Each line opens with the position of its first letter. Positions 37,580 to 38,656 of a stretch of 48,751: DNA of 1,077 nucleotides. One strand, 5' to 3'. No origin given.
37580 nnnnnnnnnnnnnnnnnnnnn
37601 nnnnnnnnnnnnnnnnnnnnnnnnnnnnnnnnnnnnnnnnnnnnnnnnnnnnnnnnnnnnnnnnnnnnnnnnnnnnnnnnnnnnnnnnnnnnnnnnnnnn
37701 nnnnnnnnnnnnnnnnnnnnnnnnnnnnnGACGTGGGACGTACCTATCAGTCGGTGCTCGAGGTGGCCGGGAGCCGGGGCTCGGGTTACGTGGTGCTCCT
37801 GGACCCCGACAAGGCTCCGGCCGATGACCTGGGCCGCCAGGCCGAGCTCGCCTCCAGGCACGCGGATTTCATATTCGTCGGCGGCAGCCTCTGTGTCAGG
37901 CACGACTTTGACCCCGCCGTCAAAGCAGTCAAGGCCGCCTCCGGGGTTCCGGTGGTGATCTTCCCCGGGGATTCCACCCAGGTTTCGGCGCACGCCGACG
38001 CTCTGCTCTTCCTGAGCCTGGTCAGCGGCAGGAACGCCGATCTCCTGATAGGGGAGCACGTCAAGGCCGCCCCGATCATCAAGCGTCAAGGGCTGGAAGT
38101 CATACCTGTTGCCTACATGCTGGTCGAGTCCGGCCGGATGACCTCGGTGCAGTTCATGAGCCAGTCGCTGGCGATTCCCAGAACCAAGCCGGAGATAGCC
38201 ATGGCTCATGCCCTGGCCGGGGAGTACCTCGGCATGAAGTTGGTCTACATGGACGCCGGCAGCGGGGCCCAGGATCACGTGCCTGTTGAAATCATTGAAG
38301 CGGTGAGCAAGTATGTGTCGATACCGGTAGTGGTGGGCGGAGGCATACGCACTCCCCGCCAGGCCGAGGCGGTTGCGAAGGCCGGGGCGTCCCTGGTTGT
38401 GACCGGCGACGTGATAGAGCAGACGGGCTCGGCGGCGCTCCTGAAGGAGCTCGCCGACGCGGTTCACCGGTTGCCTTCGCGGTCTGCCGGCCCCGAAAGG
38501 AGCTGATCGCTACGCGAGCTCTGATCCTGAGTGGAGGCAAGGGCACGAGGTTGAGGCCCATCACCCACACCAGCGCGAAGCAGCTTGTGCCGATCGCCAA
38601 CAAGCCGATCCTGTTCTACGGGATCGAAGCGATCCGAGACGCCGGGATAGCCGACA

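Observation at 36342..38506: Ferredoxin / geranylgeranyl reductase / GGGP-synthase trio: an archaeal-type isoprenoid ether-lipid module in a bacterial housekeeping context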

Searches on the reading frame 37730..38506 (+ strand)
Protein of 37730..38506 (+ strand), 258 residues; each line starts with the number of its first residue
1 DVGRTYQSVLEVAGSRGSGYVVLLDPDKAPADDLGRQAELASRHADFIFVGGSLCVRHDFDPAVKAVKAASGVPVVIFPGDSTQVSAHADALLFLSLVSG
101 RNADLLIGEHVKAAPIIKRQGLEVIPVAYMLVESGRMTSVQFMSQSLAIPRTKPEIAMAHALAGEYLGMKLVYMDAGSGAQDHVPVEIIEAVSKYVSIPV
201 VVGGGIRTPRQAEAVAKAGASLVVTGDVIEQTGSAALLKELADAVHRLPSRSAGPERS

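Call 6: search_protein_families(library=pfam, proteins=[window:37730-38506:+], max_evalue=0.01)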
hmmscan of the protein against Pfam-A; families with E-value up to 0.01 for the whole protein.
window:37730-38506:+ (258 aa): 7 families
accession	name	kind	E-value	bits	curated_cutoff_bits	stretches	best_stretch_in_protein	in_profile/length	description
PF01884.23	PcrB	-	7.5e-39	134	23.9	1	20-240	8-221/226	PcrB family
PF00977.27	His_biosynth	-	1.8e-07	31.3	23.6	1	177-243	53-117/228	Histidine biosynthesis protein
PF00290.26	Trp_syntA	-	7.8e-05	22.2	27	1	187-233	188-234/259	Tryptophan synthase alpha chain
PF02581.23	TMP-TENI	-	0.00013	21.8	27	1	94-224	48-175/180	Thiamine monophosphate synthase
PF03060.21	NMO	-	0.0031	17.4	28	1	186-226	182-222/331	Nitronate monooxygenase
PF01180.27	DHO_dh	-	0.005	16.5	27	1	184-233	225-276/291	Dihydroorotate dehydrogenase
PF04309.18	G3P_antiterm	-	0.0099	15.7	27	0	186-226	128-168/173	Glycerol-3-phosphate responsive antiterminator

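Call 7: search_protein_families(library=ncbifam, proteins=[window:37730-38506:+], max_evalue=0.01)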
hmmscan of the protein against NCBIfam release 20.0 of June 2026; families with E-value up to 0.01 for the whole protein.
window:37730-38506:+ (258 aa): 24 families
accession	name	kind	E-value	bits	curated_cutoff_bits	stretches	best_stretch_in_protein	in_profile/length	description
NF003198.0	PRK04169.1-2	subfamily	4.4e-82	274.9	247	1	8-246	8-247/249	geranylgeranylglyceryl/heptaprenylglyceryl phosphate synthase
TIGR01769.1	GGGP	equivalog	5.7e-59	199.4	161.55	1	20-226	1-205/205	phosphoglycerol geranylgeranyltransferase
TIGR01768.1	GGGP-family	subfamily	1.2e-51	175.4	113.25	1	21-238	3-220/224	geranylgeranylglyceryl phosphate synthase family protein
NF003202.0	PRK04169.1-6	equivalog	3e-50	171.1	353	1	21-236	29-244/254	phosphoglycerol geranylgeranyltransferase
NF003201.0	PRK04169.1-5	equivalog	1.1e-49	168.8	388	1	8-247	11-244/253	phosphoglycerol geranylgeranyltransferase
NF003199.0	PRK04169.1-3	subfamily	1e-16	61.2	169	1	20-239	10-225/233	geranylgeranylglyceryl/heptaprenylglyceryl phosphate synthase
TIGR04146.1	GGGPS_Afulg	equivalog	3e-13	50.2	320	1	21-238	7-218/221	phosphoglycerol geranylgeranyltransferase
NF005442.0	PRK07028.1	equivalog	1e-06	27.7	593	1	160-233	123-197/430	bifunctional hexulose-6-phosphate synthase/ribonuclease regulator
TIGR00007.1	TIGR00007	equivalog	1.9e-06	27.7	228.95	1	179-230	54-106/231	1-(5-phosphoribosyl)-5-[(5-phosphoribosylamino)methylideneamino]imidazole-4-carboxamide isomerase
TIGR00735.1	hisF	equivalog_domain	2e-06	27.3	294.55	1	171-226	47-103/254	imidazole glycerol phosphate synthase subunit HisF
TIGR03572.1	WbuZ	equivalog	3.4e-06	26.6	299.7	1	171-224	47-101/232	glycosyl amidation-associated protein WbuZ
NF002231.0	PRK01130.1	subfamily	9.3e-06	24.8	189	1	157-231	141-215/230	putative N-acetylmannosamine-6-phosphate 2-epimerase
NF003197.1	PRK04169.1-1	equivalog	3.7e-05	23.6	260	1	21-236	10-219/228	heptaprenylglyceryl phosphate synthase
NF010112.0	PRK13585.1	equivalog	4.6e-05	23.1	243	1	179-229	174-224/241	1-(5-phosphoribosyl)-5-[(5-phosphoribosylamino)methylideneamino]imidazole-4-carboxamide isomerase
NF041755.1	RuMP_HxlAB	equivalog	5.6e-05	22.3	500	1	161-236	123-200/391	bifunctional 3-hexulose-6-phosphate synthase/6-phospho-3-hexuloisomerase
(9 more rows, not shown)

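Call 14: find_homologous_proteins(query=window:37730-38506:+, max_evalue=1e-10)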
Query window:37730-38506:+ (258 aa): 4415 proteins with E <= 1e-10 among 8000 candidates; the best 120 are listed.
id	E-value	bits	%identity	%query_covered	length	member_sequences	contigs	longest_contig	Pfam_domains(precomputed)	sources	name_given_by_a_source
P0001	3.4e-157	539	100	100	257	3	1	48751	PF00977.28,PF01884.24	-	-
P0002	4.1e-136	470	88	100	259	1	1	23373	PF00977.28,PF01884.24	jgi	jgi:phosphoglycerol geranylgeranyltransferase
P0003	2.9e-116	405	74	96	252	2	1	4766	PF00977.28,PF01884.24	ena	-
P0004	1.3e-115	403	73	97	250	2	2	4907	PF00977.28,PF01884.24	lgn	-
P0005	1.5e-113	396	76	94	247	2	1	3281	PF00977.28,PF01884.24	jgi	jgi:phosphoglycerol geranylgeranyltransferase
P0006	3.7e-113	395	76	93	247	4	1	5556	PF00977.28,PF01884.24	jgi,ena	-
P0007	6.1e-113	394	73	95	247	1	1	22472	PF00977.28,PF01884.24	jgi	jgi:phosphoglycerol geranylgeranyltransferase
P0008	2.9e-112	392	75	93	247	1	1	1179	PF00977.28,PF01884.24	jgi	jgi:phosphoglycerol geranylgeranyltransferase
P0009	3.4e-112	392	75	95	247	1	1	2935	PF00977.28,PF01884.24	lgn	-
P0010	5.9e-112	391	76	94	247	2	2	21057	PF00977.28,PF01884.24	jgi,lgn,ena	jgi:putative glycerol-1-phosphate prenyltransferase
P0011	2.2e-111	389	76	92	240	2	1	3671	PF00977.28,PF01884.24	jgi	jgi:phosphoglycerol geranylgeranyltransferase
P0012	5.4e-111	388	73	94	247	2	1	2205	PF02581.24,PF00977.28,PF01884.24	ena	-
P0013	6.8e-111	388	74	93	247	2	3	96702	PF00977.28,PF01884.24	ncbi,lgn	-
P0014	5.2e-110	385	76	93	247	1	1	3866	PF00977.28,PF01884.24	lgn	-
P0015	1.1e-109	384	74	95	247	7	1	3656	PF01180.28,PF00977.28,PF01884.24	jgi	-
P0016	1.2e-109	383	73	94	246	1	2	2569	PF00977.28,PF01884.24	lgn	-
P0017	1.3e-109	383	73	95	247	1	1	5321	PF01180.28,PF00977.28,PF01884.24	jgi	jgi:phosphoglycerol geranylgeranyltransferase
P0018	2.0e-109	383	73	93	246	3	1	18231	PF00977.28,PF01884.24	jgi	jgi:phosphoglycerol geranylgeranyltransferase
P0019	4.7e-109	382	74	94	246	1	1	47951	PF00977.28,PF01884.24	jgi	jgi:putative glycerol-1-phosphate prenyltransferase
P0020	4.7e-109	381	73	93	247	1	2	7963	PF00977.28,PF01884.24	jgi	jgi:phosphoglycerol geranylgeranyltransferase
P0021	6.5e-109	381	75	93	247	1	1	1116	PF00977.28,PF01884.24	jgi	jgi:phosphoglycerol geranylgeranyltransferase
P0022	8.8e-109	381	73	95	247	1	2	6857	PF00977.28,PF01884.24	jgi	jgi:phosphoglycerol geranylgeranyltransferase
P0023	8.9e-109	381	71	95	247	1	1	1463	PF00977.28,PF01884.24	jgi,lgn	jgi:phosphoglycerol geranylgeranyltransferase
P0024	9.0e-109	381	74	94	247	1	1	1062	PF00977.28,PF01884.24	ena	-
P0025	1.0e-108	380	72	94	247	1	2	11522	PF00977.28,PF01884.24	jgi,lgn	jgi:phosphoglycerol geranylgeranyltransferase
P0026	1.2e-108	380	75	92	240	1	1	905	PF01180.28,PF00977.28,PF01884.24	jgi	jgi:putative glycerol-1-phosphate prenyltransferase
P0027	1.3e-108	380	76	93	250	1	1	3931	PF00977.28,PF01884.24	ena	-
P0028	1.3e-108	380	71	93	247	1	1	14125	PF00977.28,PF01884.24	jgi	jgi:putative glycerol-1-phosphate prenyltransferase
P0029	1.4e-108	380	73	95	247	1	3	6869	PF01180.28,PF00977.28,PF01884.24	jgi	jgi:phosphoglycerol geranylgeranyltransferase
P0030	1.7e-108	380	73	93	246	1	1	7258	PF01180.28,PF00977.28,PF01884.24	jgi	jgi:phosphoglycerol geranylgeranyltransferase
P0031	2.4e-108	379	72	93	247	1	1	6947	PF00977.28,PF01884.24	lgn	-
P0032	2.8e-108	379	75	94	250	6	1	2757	PF00977.28,PF01884.24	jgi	jgi:phosphoglycerol geranylgeranyltransferase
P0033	4.1e-108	378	76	93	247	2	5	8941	PF00977.28,PF01884.24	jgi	jgi:phosphoglycerol geranylgeranyltransferase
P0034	5.8e-108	378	72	93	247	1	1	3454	PF00977.28,PF01884.24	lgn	-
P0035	1.6e-107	376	71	93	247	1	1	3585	PF00977.28,PF01884.24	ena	-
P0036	2.3e-106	373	72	93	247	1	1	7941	PF00977.28,PF01884.24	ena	-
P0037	3.0e-106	372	73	94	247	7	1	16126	PF00977.28,PF01884.24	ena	-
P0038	4.9e-106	372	72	93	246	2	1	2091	PF00977.28,PF01884.24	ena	-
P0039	7.1e-106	371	72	93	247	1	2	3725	PF00977.28,PF01884.24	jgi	jgi:phosphoglycerol geranylgeranyltransferase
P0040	8.2e-106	371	72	93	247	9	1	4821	PF00977.28,PF01884.24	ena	-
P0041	1.8e-105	370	72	93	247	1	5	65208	PF00977.28,PF01884.24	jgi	jgi:phosphoglycerol geranylgeranyltransferase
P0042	2.0e-105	370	71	93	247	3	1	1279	PF00977.28,PF01884.24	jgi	jgi:phosphoglycerol geranylgeranyltransferase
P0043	2.1e-105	370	76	92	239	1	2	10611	PF00977.28,PF01884.24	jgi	jgi:phosphoglycerol geranylgeranyltransferase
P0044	2.1e-105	370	72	93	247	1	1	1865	PF00977.28,PF01884.24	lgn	-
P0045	7.9e-105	368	68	94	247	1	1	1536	PF00977.28,PF01884.24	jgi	jgi:putative glycerol-1-phosphate prenyltransferase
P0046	8.7e-105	368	69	92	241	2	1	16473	PF00977.28,PF01884.24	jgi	jgi:putative glycerol-1-phosphate prenyltransferase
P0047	1.1e-104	367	71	95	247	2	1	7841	PF00977.28,PF01884.24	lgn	-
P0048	1.6e-104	367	71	95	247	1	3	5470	PF00977.28,PF01884.24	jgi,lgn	jgi:phosphoglycerol geranylgeranyltransferase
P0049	1.8e-104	367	70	94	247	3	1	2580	PF00977.28,PF01884.24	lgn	-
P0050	3.0e-104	366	71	93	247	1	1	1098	PF00977.28,PF01884.24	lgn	-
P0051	3.3e-104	366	70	98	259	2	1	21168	PF00977.28,PF01884.24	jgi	jgi:phosphoglycerol geranylgeranyltransferase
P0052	5.9e-104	365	77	87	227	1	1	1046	PF00977.28,PF01884.24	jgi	jgi:phosphoglycerol geranylgeranyltransferase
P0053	6.0e-104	365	71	92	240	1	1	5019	PF01884.24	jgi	jgi:putative glycerol-1-phosphate prenyltransferase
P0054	7.5e-104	364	71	93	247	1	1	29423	PF05690.21,PF01180.28,PF00977.28,PF01884.24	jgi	jgi:phosphoglycerol geranylgeranyltransferase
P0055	1.0e-103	364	71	93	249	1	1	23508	PF00977.28,PF01884.24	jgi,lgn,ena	-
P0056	1.4e-103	364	71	93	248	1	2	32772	PF01180.28,PF00977.28,PF01884.24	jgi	jgi:putative glycerol-1-phosphate prenyltransferase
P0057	5.5e-103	362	72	95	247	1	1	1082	PF01884.24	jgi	jgi:phosphoglycerol geranylgeranyltransferase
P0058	7.2e-103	361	71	93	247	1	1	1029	PF00977.28,PF01884.24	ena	-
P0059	1.2e-102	361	71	95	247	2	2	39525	PF00977.28,PF01884.24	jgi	jgi:phosphoglycerol geranylgeranyltransferase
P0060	1.4e-102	360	69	94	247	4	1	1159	PF01180.28,PF00977.28,PF01884.24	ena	-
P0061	2.9e-102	359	73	94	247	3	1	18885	PF00977.28,PF01884.24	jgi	jgi:phosphoglycerol geranylgeranyltransferase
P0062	1.5e-101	357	68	93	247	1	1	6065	PF00977.28,PF01884.24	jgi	jgi:putative glycerol-1-phosphate prenyltransferase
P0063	8.4e-101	355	69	93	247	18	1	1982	PF00977.28,PF01884.24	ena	-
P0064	1.4e-100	354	71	92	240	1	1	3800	PF00977.28,PF01884.24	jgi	jgi:putative glycerol-1-phosphate prenyltransferase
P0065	3.3e-100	353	74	88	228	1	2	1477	PF01884.24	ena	-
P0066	6.1e-100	352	69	93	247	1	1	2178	PF00977.28,PF01884.24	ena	-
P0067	9.8e-100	351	70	89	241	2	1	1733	PF00977.28,PF01884.24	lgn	-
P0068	1.8e-99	350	69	93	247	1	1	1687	PF00977.28,PF01884.24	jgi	jgi:phosphoglycerol geranylgeranyltransferase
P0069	5.9e-99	348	63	96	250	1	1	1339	PF00977.28,PF01884.24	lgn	-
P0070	9.1e-99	348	65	98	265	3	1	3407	PF00977.28,PF01884.24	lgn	-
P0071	1.2e-98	347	68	93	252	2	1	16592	PF00977.28,PF01884.24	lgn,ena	-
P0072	6.3e-98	345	73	88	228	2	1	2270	PF01180.28,PF00977.28,PF01884.24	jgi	jgi:putative glycerol-1-phosphate prenyltransferase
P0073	1.0e-97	344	67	93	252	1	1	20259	PF01884.24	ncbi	-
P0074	2.8e-97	343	66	93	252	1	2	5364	PF00977.28,PF01884.24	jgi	jgi:phosphoglycerol geranylgeranyltransferase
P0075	3.5e-97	343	66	94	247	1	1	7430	PF01884.24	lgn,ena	-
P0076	5.5e-97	342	66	94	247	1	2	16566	PF01884.24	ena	-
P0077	3.0e-95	336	67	93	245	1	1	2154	PF00977.28,PF01884.24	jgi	jgi:putative glycerol-1-phosphate prenyltransferase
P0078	4.0e-95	336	69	89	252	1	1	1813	PF01884.24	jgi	jgi:phosphoglycerol geranylgeranyltransferase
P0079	6.4e-95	335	65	93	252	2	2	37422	PF01884.24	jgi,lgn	jgi:putative glycerol-1-phosphate prenyltransferase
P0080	1.6e-94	334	65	93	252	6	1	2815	PF01884.24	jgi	jgi:phosphoglycerol geranylgeranyltransferase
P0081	1.7e-94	334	66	93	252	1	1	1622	PF01884.24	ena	-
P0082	2.0e-94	334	75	79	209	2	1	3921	PF00977.28,PF01884.24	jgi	jgi:phosphoglycerol geranylgeranyltransferase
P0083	2.7e-94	333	64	94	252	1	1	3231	PF01884.24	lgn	-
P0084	3.4e-94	333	63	98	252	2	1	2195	PF01180.28,PF00977.28,PF01884.24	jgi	jgi:phosphoglycerol geranylgeranyltransferase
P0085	4.3e-94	333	65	93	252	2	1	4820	PF01884.24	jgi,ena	-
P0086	5.2e-94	332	65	93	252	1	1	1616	PF01180.28,PF00977.28,PF01884.24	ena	-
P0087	6.0e-94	332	63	94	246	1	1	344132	PF00977.28,PF01884.24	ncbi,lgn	-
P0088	7.3e-94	332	63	93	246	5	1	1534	PF00977.28,PF01884.24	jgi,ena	-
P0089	1.3e-93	331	65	94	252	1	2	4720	PF00977.28,PF01884.24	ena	-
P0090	1.5e-93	331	65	93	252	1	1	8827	PF00977.28,PF01884.24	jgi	jgi:phosphoglycerol geranylgeranyltransferase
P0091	1.9e-93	330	64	93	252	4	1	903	PF00977.28,PF01884.24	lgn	-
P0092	2.9e-93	330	63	93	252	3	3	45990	PF00977.28,PF01884.24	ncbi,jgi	ncbi:MAG: geranylgeranylglyceryl/heptaprenylglyceryl phosphate synthase [bacterium]|jgi:putative gly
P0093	4.0e-93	329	75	79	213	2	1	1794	PF00977.28,PF01884.24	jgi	jgi:putative glycerol-1-phosphate prenyltransferase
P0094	1.3e-92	328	64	93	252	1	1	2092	PF01884.24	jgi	jgi:putative glycerol-1-phosphate prenyltransferase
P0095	2.0e-92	327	65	93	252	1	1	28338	PF00977.28,PF01884.24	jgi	jgi:phosphoglycerol geranylgeranyltransferase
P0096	3.1e-92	326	63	93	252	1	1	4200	PF00977.28,PF01884.24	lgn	-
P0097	3.3e-92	326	65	93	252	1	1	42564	PF01884.24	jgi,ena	-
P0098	7.5e-92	325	63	93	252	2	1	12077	PF00977.28,PF01884.24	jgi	jgi:putative glycerol-1-phosphate prenyltransferase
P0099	8.1e-92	325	63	93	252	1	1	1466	PF00977.28,PF01884.24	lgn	-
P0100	9.7e-92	325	63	93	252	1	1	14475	PF00977.28,PF01884.24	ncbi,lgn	-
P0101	1.2e-91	325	63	93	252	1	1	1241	PF00977.28,PF01884.24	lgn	-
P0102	1.4e-91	324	63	93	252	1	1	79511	PF00977.28,PF01884.24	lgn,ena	-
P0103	1.7e-88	314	59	94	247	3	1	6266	PF01180.28,PF00977.28,PF01884.24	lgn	-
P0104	1.7e-88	314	60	94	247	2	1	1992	PF00977.28,PF01884.24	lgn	-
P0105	2.1e-88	314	61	93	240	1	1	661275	PF00977.28,PF01884.24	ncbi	-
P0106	1.3e-80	288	59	94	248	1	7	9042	PF00290.27,PF01180.28,PF00977.28,PF01884.24,PF01207.24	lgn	-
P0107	6.7e-80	286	75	70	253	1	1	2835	PF01884.24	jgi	jgi:phosphoglycerol geranylgeranyltransferase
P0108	7.3e-80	286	56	95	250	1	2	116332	PF00977.28,PF01884.24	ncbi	-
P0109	1.3e-79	285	55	93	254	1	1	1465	PF01180.28,PF00977.28,PF01884.24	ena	-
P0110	1.7e-79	285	57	95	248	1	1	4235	PF00290.27,PF01180.28,PF00977.28,PF01884.24,PF01207.24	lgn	-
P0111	2.0e-79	285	57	94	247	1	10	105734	PF00290.27,PF01180.28,PF00977.28,PF01884.24,PF01207.24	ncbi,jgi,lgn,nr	ncbi:MAG: geranylgeranylglyceryl/heptaprenylglyceryl phosphate synthase [candidate division Zixibact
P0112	2.4e-79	284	57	94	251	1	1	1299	PF00977.28,PF01884.24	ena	-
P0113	2.5e-79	284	60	94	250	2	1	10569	PF00977.28,PF01884.24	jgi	jgi:phosphoglycerol geranylgeranyltransferase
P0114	3.1e-79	284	56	98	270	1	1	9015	PF04131.21,PF00977.28,PF01884.24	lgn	-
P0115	3.3e-79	284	55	100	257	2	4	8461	PF00977.28,PF01884.24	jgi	-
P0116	3.4e-79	284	56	95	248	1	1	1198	PF00290.27,PF00478.32,PF01180.28,PF00977.28,PF01884.24,PF01207.24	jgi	jgi:phosphoglycerol geranylgeranyltransferase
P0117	4.9e-79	283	57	95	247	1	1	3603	PF00290.27,PF01180.28,PF00977.28,PF01884.24,PF01207.24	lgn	-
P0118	8.4e-79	282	58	94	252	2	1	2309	PF00977.28,PF01884.24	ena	-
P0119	8.4e-79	282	57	95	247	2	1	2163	PF01180.28,PF00977.28,PF01884.24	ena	-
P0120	8.7e-79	282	54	95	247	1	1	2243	PF00977.28,PF01884.24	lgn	-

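Call 16: find_related_loci(query=A1, collection=genome_contigs, flank=10000)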
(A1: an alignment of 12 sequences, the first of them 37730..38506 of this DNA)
Query A1 (258 aa) in genome_contigs; peptide patterns used: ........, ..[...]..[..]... (x = any residue, [..] = any of these).
232 stretches matched a pattern; 184 encode a relative of the query (tblastn E <= 1e-3); the best 80 are kept; 80 distinct loci.
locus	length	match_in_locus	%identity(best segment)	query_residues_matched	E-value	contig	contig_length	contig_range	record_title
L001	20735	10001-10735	75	2-246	2e-119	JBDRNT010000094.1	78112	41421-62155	MAG: Candidatus Eisenbacteria bacterium isolate MEGAHIT-group-1.912 k141_2199993, whole genome shotgun sequence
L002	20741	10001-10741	74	1-247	2e-119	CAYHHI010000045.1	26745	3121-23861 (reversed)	MAG TPA_asm: uncultured bacterium isolate ERP119294_co4_75 genome assembly, contig: NODE_1503_length_26745_cov_7.425328,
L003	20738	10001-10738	73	1-246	6e-118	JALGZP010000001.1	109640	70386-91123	MAG: bacterium isolate M3-30_Bin_374 M3-30_Bin_374_scaffold_214, whole genome shotgun sequence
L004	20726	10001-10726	73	5-246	3e-114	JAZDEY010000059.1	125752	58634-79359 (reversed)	MAG: Candidatus Eisenbacteria bacterium isolate MEGAHIT-group-0.172 k141_11169125, whole genome shotgun sequence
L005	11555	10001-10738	73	1-246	2e-112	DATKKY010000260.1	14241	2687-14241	MAG TPA_asm: bacterium isolate SMAG_U14670 k141_4308830, whole genome shotgun sequence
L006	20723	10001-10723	72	6-246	3e-111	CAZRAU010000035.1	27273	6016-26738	MAG TPA_asm: uncultured bacterium isolate SRP185410_co2_431 genome assembly, contig: NODE_1925_length_27273_cov_5.682783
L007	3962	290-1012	72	6-246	3e-112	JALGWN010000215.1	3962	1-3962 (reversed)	MAG: bacterium isolate Meg22_46_Bin_89 Meg22_46_Bin_89_scaffold_89208, whole genome shotgun sequence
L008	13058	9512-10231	68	7-246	1e-107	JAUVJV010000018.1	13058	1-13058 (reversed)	MAG: Candidatus Eisenbacteria bacterium isolate CSMAG_463 CSMAG_463_k127_1166617_length_13058_cov_23.1909, whole genome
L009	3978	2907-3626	68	7-246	2e-107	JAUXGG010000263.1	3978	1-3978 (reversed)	MAG: Candidatus Eisenbacteria bacterium isolate CSMAG_2923 CSMAG_2923_k117_5821452_length_3978_cov_20.0000, whole genome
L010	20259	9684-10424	66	1-247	9e-105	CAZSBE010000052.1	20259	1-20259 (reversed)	MAG TPA_asm: uncultured bacterium isolate binchicken_co129_897 genome assembly, contig: NODE_7601_length_20259_cov_5.510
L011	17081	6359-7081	63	6-246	8e-100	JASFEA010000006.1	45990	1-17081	MAG: bacterium isolate D0606M02metaG_Bin_283 D0606M02metaG_FD_scaffold_15_c1, whole genome shotgun sequence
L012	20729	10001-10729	63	4-246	4e-97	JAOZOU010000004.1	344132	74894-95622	MAG: bacterium isolate GMC4.maxbin2.282 GMC4_4_length_344132_cov_24.603063, whole genome shotgun sequence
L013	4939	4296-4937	65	6-219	2e-91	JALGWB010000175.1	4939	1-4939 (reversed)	MAG: bacterium isolate Meg22_1214_Bin_137 Meg22_1214_Bin_137_scaffold_71210, whole genome shotgun sequence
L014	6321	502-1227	57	4-246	2e-86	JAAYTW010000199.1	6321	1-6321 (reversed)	MAG: Candidatus Zixiibacteriota bacterium isolate AS27yjCOA_100 98583_AS27, whole genome shotgun sequence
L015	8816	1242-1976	55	4-247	3e-85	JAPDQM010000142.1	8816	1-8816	MAG: candidate division KSB1 bacterium isolate JZ4_201803_bins_154 JZ-4_201803_bins_154_scaffold_142, whole genome shotg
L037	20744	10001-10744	49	2-248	2e-76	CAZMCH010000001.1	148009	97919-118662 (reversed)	MAG TPA_asm: uncultured bacterium isolate binchicken_co274_484 genome assembly, contig: NODE_205_length_148009_cov_5.908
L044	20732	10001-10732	52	3-246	3e-75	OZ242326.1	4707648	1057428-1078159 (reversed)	MAG: Candidatus Poribacteria bacterium isolate 51771988-02c0-4c83-b383-74e9f226940d genome assembly, chromosome: 1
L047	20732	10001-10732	52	3-246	2e-74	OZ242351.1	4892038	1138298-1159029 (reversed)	MAG: Candidatus Poribacteria bacterium isolate f935c7b2-2358-4189-a958-9ccc83df77d9 genome assembly, chromosome: 1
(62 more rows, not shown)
